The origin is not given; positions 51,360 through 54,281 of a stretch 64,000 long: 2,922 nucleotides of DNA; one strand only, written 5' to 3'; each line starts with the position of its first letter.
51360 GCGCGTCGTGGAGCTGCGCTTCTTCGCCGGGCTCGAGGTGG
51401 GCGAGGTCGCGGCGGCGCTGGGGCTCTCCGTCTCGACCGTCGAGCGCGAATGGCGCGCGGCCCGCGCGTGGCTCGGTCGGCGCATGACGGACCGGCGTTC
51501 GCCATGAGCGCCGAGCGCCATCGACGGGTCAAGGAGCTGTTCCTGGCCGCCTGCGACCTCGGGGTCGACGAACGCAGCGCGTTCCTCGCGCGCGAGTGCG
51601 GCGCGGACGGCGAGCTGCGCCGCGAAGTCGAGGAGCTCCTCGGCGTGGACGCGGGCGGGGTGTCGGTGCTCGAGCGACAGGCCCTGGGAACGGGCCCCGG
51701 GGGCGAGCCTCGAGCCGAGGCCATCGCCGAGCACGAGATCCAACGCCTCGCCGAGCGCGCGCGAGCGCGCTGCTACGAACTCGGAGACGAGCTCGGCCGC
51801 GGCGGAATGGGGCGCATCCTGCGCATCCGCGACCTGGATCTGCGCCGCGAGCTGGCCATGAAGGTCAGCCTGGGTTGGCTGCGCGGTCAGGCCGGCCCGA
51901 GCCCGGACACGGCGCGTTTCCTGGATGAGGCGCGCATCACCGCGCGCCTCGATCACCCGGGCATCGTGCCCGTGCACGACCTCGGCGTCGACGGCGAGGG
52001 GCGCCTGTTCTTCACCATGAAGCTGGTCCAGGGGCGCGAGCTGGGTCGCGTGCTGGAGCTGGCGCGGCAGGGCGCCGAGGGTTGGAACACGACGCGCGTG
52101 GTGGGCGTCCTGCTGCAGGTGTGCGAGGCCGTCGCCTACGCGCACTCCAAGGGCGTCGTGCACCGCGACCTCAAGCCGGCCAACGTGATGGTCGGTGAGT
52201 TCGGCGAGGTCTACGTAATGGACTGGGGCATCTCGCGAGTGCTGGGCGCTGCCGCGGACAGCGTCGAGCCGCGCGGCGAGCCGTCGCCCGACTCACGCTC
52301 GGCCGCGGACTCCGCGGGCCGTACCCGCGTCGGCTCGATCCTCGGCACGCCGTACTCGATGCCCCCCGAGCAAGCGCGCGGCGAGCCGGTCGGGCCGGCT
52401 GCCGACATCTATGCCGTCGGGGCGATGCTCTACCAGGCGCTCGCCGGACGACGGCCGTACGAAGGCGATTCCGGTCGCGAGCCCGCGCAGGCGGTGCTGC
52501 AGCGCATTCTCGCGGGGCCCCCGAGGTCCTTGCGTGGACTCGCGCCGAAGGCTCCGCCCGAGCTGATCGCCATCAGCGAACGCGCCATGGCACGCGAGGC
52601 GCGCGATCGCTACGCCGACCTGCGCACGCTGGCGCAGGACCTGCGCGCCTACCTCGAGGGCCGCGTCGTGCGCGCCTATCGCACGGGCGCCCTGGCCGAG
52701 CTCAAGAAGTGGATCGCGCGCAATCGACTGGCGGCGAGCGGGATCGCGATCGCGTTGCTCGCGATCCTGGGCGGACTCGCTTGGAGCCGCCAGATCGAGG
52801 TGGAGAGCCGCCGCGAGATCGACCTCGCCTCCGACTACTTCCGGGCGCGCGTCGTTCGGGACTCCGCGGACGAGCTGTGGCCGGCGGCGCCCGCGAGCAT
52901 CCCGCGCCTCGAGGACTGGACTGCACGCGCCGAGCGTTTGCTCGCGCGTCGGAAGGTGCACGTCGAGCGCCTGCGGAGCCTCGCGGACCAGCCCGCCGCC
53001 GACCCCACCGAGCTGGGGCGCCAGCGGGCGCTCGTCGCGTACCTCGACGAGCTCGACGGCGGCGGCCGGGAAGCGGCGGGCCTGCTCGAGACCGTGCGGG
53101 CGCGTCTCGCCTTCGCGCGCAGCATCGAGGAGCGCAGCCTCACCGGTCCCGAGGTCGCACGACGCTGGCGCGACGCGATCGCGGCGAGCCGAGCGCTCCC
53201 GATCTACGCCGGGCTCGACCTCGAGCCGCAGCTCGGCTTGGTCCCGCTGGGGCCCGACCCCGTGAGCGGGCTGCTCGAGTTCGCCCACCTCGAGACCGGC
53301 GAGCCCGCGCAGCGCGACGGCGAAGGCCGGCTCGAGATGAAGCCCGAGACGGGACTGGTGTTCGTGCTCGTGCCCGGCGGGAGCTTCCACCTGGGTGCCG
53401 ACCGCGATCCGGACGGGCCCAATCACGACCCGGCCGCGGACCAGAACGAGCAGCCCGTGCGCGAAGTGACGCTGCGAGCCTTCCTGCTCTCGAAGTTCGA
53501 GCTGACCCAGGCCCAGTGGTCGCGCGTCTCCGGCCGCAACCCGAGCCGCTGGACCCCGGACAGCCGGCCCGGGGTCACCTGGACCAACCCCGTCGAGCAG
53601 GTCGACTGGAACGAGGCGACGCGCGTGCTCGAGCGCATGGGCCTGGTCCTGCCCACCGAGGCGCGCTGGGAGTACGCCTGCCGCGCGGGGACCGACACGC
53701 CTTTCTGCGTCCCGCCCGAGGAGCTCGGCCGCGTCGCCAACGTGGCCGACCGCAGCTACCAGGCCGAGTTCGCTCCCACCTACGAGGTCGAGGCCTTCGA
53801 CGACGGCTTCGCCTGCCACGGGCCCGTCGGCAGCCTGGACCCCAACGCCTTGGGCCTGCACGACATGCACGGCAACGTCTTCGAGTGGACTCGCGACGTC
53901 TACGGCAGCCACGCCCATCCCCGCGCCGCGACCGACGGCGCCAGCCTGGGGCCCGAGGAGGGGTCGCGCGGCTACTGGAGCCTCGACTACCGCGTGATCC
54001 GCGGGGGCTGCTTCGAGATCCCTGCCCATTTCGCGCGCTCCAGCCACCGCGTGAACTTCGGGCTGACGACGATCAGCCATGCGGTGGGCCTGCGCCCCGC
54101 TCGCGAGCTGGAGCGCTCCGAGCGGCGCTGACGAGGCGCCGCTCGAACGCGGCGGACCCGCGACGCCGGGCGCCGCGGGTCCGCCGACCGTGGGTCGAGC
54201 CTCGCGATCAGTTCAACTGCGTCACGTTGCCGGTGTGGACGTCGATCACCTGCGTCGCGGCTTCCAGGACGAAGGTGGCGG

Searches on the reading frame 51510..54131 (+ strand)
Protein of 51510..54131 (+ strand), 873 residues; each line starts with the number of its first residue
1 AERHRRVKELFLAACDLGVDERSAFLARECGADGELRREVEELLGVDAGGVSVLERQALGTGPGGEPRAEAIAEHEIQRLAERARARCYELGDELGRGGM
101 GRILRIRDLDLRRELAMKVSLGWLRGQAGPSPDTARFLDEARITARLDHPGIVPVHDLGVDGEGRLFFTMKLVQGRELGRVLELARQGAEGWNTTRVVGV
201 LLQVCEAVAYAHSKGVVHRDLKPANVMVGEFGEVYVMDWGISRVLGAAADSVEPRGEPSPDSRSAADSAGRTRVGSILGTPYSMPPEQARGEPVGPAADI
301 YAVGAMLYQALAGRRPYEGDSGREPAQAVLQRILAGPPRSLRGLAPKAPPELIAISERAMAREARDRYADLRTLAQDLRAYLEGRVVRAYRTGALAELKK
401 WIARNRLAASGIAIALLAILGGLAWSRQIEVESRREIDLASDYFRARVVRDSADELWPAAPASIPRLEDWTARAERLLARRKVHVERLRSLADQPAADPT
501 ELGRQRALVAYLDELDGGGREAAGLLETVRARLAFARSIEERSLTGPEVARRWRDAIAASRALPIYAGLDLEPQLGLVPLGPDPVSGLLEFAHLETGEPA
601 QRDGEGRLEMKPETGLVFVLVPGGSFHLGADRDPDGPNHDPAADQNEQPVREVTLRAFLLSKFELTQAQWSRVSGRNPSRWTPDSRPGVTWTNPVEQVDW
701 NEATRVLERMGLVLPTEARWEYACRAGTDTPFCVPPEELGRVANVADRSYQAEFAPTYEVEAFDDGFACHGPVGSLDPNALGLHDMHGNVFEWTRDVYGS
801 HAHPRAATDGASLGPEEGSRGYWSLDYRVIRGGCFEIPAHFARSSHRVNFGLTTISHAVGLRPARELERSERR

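Call 102: search_protein_families(library=pfam, proteins=[window:51510-54131:+], max_evalue=0.001)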
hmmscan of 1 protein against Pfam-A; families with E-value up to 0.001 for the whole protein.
window:51510-54131:+ (873 aa): 3 families
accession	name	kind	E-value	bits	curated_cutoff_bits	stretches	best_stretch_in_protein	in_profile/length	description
PF03781.23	FGE-sulfatase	-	9.4e-38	130.8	23.3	1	618-865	5-255/255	Sulfatase-modifying factor enzyme 1-like domain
PF00069.31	Pkinase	-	2.4e-32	112.8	31.7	1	89-332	1-212/263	Protein kinase domain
PF07714.23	PK_Tyr_Ser-Thr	-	7.5e-18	65.2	23.1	1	90-251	2-158/258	Protein tyrosine and serine/threonine kinase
